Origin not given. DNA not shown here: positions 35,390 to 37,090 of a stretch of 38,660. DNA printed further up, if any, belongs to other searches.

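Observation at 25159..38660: Operon of three giant, N-terminally anchored PKD-repeat exoproteins (4476 codons inside the window)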

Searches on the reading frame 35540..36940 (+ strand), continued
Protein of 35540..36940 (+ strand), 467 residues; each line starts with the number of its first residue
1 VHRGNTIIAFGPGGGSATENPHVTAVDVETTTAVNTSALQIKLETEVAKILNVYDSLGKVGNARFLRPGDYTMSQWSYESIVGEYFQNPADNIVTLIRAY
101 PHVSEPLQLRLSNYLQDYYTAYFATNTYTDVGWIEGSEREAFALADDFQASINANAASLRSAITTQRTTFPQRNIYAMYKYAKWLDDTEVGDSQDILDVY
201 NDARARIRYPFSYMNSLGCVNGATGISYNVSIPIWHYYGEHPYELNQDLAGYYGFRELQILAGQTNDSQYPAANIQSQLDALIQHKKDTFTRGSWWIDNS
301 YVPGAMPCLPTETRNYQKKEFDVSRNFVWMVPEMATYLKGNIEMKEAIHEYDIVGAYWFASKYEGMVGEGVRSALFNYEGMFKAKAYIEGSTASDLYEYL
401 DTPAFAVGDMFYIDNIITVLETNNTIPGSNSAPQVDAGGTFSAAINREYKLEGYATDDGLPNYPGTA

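Call 63: search_protein_families(library=pfam, max_evalue=0.001, proteins=[L083:11347-12444:+, L041:5959-7518:-, L015:2689-3957:-, L036:2874-3659:-, L052:17674-18924:+, L036:9077-10120:-, L012:14165-15820:-, L085:13774-14784:+, L024:15471-17021:-, L019:14048-15058:-])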
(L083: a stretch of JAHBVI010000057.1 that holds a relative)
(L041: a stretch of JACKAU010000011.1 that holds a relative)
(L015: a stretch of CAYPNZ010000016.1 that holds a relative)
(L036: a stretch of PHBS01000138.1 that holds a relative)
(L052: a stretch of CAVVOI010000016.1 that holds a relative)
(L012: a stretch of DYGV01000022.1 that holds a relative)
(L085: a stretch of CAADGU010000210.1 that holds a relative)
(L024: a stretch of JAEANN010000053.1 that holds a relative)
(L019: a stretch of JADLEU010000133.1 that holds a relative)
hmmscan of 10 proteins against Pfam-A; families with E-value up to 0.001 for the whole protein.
L083:11347-12444:+ (366 aa): 4 families
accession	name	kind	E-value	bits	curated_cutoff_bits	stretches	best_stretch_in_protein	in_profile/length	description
PF00535.33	Glycos_transf_2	-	6.7e-36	124.2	23.3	1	8-127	1-125/168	Glycosyl transferase family 2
PF10111.15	Glyco_tranf_2_2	-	3.1e-15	56.8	27.3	1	8-216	1-223/276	Glycosyltransferase like family 2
PF13641.12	Glyco_tranf_2_3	-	3.6e-13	50.5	27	1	7-124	3-126/230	Glycosyltransferase like family 2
PF13704.12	Glyco_tranf_2_4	-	0.00016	22.5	27.5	1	15-99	2-88/98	Glycosyl transferase family 2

L041:5959-7518:- (520 aa): 1 family
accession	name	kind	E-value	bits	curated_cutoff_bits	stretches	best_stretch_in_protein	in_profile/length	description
PF13088.12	BNR_2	-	3.6e-10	40.1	31.4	1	263-339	13-99/277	BNR repeat-like domain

L015:2689-3957:- (423 aa): 2 families
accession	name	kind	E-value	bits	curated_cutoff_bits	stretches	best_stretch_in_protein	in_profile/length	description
PF14524.12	Wzt_C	-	2e-22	80.2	30.4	1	262-393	3-141/143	Wzt C-terminal domain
PF00005.33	ABC_tran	-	4.1e-21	76.5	25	1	52-183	1-135/137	ABC transporter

L036:2874-3659:- (262 aa): 1 family
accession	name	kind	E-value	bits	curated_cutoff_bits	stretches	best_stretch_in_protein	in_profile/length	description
PF01061.29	ABC2_membrane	-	3.7e-18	66.3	26.9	1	17-223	3-210/211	ABC-2 type transporter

L052:17674-18924:+ (417 aa): 6 families
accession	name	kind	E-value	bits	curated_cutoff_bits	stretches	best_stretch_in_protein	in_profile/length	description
PF00534.26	Glycos_transf_1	-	5.2e-39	134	26.4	1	229-391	13-171/172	Glycosyl transferases group 1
PF13692.12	Glyco_trans_1_4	-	5.1e-29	101.8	27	1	233-377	3-141/142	Glycosyl transferases group 1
PF13439.12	Glyco_transf_4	-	7.6e-15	55.8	28.5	1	18-214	2-168/170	Glycosyltransferase Family 4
PF20706.3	GT4-conflict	-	1.5e-11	44.4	26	1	224-354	190-323/385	Family 4 Glycosyltransferase in conflict systems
PF13579.12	Glyco_trans_4_4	-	1.9e-10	41.7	29.7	1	18-208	1-155/158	Glycosyl transferase 4-like domain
PF13524.12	Glyco_trans_1_2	-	9.4e-09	35.8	25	1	264-406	14-142/144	Glycosyl transferase-like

L036:9077-10120:- (348 aa): 1 family
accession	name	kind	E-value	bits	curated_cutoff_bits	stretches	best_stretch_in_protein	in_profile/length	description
PF01757.29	Acyl_transf_3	-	5e-18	65.7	31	1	7-324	6-317/326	Acyltransferase domain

L012:14165-15820:- (552 aa): 2 families
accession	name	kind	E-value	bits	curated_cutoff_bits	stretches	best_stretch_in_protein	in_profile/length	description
PF04055.27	Radical_SAM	-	1.7e-26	93.8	29.5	1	278-440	1-166/166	Radical SAM superfamily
PF02310.24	B12-binding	-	0.00017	21.8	32.1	1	78-186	11-120/121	B12 binding domain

L085:13774-14784:+ (337 aa): 9 families
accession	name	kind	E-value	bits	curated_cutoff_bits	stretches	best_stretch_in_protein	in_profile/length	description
PF01370.27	Epimerase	-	2.5e-58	197.8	20.9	1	4-239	1-240/240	NAD dependent epimerase/dehydratase family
PF16363.11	GDP_Man_Dehyd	-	3.6e-43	148.7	27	1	5-260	1-269/332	GDP-mannose 4,6 dehydratase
PF04321.23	RmlD_sub_bind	-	2.7e-19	69.8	27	1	3-261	2-235/287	RmlD substrate binding domain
PF01073.25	3Beta_HSD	-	4.6e-18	65.7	22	1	5-263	1-274/280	3-beta hydroxysteroid dehydrogenase/isomerase family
PF02719.21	Polysacc_synt_2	-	2.1e-15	57.1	20.2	1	4-262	1-252/293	Polysaccharide biosynthesis protein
PF05368.20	NmrA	-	1.5e-11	44.9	27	1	2-119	3-108/298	NmrA-like family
PF13460.12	NAD_binding_10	-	2.2e-11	44.4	27.2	1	8-176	1-150/184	NAD(P)H-binding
PF07993.18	NAD_binding_4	-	6.6e-08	32.5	20.1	1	66-196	87-232/258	Male sterility protein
PF08659.16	KR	-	3.6e-06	27.4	22.6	0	3-31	2-30/180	KR domain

L024:15471-17021:- (517 aa): 2 families
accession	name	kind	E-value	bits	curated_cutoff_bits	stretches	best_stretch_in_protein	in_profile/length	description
PF00501.34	AMP-binding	-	6.7e-95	318.5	29.9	1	15-379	1-384/384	AMP-binding enzyme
PF13193.12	AMP-binding_C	-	2.4e-24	86.5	24.5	1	435-510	1-76/76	AMP-binding enzyme C-terminal domain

L019:14048-15058:- (337 aa): 1 family
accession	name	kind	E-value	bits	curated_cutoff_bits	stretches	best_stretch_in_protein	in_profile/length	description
PF02540.23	NAD_synthase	-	1.2e-49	169.1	21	2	179-317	97-233/242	NAD synthase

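Call 64: search_protein_families(library=pfam, max_evalue=0.001, proteins=[L012:17083-17829:-, L081:11891-14542:+, L042:13218-15182:-, L060:215-1666:-, L014:6489-8249:-, L040:2138-3712:-, L084:39-1223:+, L085:5299-6645:+, L073:16253-17734:+, L079:2022-3380:-])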
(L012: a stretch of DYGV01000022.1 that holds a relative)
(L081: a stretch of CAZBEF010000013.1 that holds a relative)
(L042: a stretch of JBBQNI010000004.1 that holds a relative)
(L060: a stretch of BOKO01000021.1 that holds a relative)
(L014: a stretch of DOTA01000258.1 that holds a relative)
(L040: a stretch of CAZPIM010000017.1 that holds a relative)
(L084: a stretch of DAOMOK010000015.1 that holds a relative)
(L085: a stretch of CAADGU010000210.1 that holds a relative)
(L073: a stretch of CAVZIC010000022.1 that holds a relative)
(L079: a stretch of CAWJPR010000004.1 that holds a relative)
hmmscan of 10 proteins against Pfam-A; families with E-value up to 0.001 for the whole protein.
L012:17083-17829:- (249 aa): 3 families
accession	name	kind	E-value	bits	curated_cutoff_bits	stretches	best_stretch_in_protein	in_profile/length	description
PF00132.30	Hexapep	-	2e-16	59.3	27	1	174-209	1-36/36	Bacterial transferase hexapeptide (six repeats)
PF14602.12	Hexapep_2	-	3.9e-15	55.7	27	2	175-209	2-34/34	Hexapeptide repeat of succinyl-transferase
PF25084.1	LbH_EIF2B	-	0.00017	22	54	0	172-211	59-97/105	EIF2B subunit epsilon LbH domain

L081:11891-14542:+ (884 aa): 1 family
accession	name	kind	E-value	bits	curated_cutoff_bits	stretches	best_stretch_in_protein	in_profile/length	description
PF16586.11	DUF5060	-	5.8e-05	23.7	27.2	1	82-151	25-69/70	Domain of unknown function (DUF5060)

L042:13218-15182:- (655 aa): 3 families
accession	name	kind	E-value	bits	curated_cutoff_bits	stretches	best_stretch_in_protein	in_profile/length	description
PF00733.27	Asn_synthase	-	9e-91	305.6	21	1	240-604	1-333/354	Asparagine synthase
PF13537.11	GATase_7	-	1.9e-43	147.8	25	1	49-167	2-123/123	Glutamine amidotransferase domain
PF13522.11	GATase_6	-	7.6e-38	129.9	27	1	33-161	1-130/130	Glutamine amidotransferase domain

L060:215-1666:- (484 aa): 1 family
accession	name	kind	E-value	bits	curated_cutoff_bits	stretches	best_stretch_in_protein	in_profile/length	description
PF04932.20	Wzy_C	-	1.7e-10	41.3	31.7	1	263-392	22-149/149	O-Antigen ligase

L014:6489-8249:- (587 aa): 4 families
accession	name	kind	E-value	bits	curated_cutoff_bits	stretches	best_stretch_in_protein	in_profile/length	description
PF04932.20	Wzy_C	-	4.6e-17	62.6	31.7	1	189-337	1-149/149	O-Antigen ligase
PF14559.12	TPR_19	-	1.7e-07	31.9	25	1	501-557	1-57/68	Tetratricopeptide repeat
PF00515.34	TPR_1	-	0.00014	21.9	27.8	0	530-545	6-21/34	Tetratricopeptide repeat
PF07719.23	TPR_2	-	0.00017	21.9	27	0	495-518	5-28/34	Tetratricopeptide repeat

L040:2138-3712:- (525 aa): 1 family
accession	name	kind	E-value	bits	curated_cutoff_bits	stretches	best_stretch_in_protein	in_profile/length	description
PF13231.12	PMT_2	-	0.00078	20.1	26.1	1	80-237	3-158/160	Dolichyl-phosphate-mannose-protein mannosyltransferase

L084:39-1223:+ (395 aa): 2 families
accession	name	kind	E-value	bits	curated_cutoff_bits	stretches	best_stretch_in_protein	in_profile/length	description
PF01041.23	DegT_DnrJ_EryC1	-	4.1e-90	303.1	19.8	1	52-383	32-359/360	DegT/DnrJ/EryC1/StrS aminotransferase family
PF00155.27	Aminotran_1_2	-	1.7e-09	37.8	19.7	1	38-172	40-192/361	Aminotransferase class I and II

L085:5299-6645:+ (449 aa): 7 families
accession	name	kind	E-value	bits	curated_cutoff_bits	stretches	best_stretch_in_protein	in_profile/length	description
PF00534.26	Glycos_transf_1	-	2.9e-35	121.8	26.4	1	247-405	12-170/172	Glycosyl transferases group 1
PF13692.12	Glyco_trans_1_4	-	8.3e-33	114.1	27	1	252-393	3-142/142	Glycosyl transferases group 1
PF13439.12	Glyco_transf_4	-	4.7e-19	69.5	28.5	1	118-225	43-161/170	Glycosyltransferase Family 4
PF13579.12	Glyco_trans_4_4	-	6.9e-14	52.9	29.7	1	14-224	1-153/158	Glycosyl transferase 4-like domain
PF20706.3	GT4-conflict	-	1.1e-06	28.3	26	1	196-368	144-322/385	Family 4 Glycosyltransferase in conflict systems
PF13524.12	Glyco_trans_1_2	-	2.6e-06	27.9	25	1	277-406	10-127/144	Glycosyl transferase-like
PF08323.17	Glyco_transf_5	-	0.00052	20.2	22.7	1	12-179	14-166/239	Starch synthase catalytic domain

L073:16253-17734:+ (494 aa): 2 families
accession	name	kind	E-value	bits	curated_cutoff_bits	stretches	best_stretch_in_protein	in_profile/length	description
PF02397.22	Bac_transf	-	1.6e-62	210.7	27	1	306-489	1-178/179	Bacterial sugar transferase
PF13727.12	CoA_binding_3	-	3.5e-09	37.3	25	1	87-239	2-148/175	CoA-binding domain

L079:2022-3380:- (453 aa): 1 family
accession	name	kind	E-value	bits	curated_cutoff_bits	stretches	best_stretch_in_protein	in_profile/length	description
PF13231.12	PMT_2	-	0.00073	20.2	26.1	1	80-250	5-155/160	Dolichyl-phosphate-mannose-protein mannosyltransferase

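Call 91: list_cluster_members(proteins=[P0033, P0034, P0036, P0042, P0046, P0029, P0003, P0012, P0019, P0062])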
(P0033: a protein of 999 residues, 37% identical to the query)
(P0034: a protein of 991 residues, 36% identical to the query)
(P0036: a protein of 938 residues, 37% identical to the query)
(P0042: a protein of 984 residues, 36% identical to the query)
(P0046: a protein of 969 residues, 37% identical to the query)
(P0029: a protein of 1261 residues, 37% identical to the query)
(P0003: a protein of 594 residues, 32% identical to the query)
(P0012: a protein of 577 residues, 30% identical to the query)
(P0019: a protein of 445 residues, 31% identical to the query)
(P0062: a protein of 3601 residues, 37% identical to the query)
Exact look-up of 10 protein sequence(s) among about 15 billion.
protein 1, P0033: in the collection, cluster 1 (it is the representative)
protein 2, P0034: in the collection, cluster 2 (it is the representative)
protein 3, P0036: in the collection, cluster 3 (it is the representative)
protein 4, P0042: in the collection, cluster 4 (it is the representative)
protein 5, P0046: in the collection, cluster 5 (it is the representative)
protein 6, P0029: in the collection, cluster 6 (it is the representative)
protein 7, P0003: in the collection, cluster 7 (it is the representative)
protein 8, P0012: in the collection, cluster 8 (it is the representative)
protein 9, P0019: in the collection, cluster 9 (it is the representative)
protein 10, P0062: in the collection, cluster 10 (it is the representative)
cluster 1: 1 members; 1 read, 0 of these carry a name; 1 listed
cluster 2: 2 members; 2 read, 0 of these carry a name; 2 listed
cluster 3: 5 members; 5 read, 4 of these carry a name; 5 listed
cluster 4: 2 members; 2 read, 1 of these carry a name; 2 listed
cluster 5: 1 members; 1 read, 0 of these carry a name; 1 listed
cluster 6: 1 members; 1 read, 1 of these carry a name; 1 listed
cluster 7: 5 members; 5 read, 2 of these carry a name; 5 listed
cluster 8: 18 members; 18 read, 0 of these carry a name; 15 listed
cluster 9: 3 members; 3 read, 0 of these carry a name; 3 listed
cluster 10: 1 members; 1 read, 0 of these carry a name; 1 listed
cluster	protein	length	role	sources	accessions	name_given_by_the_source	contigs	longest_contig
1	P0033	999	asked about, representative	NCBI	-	-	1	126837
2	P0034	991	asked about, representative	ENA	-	-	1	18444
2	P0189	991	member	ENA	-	-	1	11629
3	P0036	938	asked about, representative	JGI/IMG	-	outer membrane protein assembly factor BamB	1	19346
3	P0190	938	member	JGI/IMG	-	outer membrane protein assembly factor BamB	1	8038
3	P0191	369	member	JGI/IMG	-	hypothetical protein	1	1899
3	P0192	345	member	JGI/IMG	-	hypothetical protein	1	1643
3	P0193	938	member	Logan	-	-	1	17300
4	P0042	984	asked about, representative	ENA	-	-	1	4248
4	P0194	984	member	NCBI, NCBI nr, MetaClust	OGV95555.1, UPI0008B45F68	hypothetical protein A2W24_06685 [Microgenomates group bacterium RBG_16_45_19] | MAG: hypothetical protein A2W24_06685 [Microgenomates group bacterium RBG_16_45_19] | status=active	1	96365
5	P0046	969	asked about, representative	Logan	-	-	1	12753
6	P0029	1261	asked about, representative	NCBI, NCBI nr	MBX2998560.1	MAG: PQQ-binding-like beta-propeller repeat protein [Caldilineaceae bacterium] | PQQ-binding-like beta-propeller repeat protein [Caldilineaceae bacterium]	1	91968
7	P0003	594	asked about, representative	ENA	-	-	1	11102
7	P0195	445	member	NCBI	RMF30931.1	MAG: DNRLRE domain-containing protein, partial [Chloroflexi bacterium]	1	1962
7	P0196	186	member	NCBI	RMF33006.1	MAG: hypothetical protein D6759_07475, partial [Chloroflexi bacterium]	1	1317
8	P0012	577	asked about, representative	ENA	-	-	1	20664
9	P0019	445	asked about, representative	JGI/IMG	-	-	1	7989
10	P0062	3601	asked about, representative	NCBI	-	-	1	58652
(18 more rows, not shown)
